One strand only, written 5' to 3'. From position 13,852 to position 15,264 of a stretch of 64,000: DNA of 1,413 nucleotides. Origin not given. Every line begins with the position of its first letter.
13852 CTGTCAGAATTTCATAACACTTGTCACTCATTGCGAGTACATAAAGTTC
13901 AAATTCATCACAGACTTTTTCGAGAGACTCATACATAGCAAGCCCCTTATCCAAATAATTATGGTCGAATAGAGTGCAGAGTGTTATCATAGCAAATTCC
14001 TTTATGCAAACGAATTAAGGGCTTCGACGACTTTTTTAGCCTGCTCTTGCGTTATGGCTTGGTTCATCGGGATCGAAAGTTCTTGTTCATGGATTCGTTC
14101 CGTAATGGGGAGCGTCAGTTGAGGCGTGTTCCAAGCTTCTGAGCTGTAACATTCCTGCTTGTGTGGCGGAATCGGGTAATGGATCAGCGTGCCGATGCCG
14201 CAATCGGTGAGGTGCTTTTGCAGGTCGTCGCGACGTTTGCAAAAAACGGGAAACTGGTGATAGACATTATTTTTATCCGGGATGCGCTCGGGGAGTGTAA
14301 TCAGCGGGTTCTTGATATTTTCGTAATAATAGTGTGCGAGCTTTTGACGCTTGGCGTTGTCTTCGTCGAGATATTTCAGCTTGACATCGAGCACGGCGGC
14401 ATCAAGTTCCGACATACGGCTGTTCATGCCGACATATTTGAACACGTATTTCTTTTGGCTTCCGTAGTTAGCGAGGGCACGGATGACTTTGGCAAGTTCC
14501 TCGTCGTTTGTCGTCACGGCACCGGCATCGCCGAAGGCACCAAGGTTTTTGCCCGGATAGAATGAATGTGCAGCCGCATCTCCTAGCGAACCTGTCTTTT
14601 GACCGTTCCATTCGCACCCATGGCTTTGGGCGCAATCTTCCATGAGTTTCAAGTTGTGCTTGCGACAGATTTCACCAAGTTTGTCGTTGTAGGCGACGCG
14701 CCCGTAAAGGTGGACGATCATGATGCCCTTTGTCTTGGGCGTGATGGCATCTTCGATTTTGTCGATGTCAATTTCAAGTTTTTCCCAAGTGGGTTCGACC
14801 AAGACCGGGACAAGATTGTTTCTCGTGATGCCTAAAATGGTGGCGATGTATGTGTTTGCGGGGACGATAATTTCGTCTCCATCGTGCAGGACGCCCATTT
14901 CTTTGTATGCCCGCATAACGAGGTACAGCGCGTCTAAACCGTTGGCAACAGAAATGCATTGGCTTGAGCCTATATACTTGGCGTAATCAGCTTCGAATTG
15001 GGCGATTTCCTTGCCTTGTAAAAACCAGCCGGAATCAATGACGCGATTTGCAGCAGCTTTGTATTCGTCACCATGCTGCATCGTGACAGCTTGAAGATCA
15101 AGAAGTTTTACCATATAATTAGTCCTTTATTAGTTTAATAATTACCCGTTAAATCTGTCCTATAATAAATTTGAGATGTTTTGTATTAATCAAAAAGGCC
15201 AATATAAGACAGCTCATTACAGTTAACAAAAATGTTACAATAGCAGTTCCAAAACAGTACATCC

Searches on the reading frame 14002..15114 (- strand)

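Call 105: search_protein_families(library=pfam, proteins=[window:14002-15114:-], max_evalue=0.00001)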
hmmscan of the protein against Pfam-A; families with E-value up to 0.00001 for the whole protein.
window:14002-15114:- (370 aa): 2 families
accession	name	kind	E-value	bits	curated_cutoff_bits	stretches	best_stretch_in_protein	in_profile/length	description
PF01041.23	DegT_DnrJ_EryC1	-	8.8e-105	351.3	19.8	1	15-366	4-359/360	DegT/DnrJ/EryC1/StrS aminotransferase family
PF00266.25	Aminotran_5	-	1.3e-06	28.1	21.5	1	33-165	41-180/371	Aminotransferase class-V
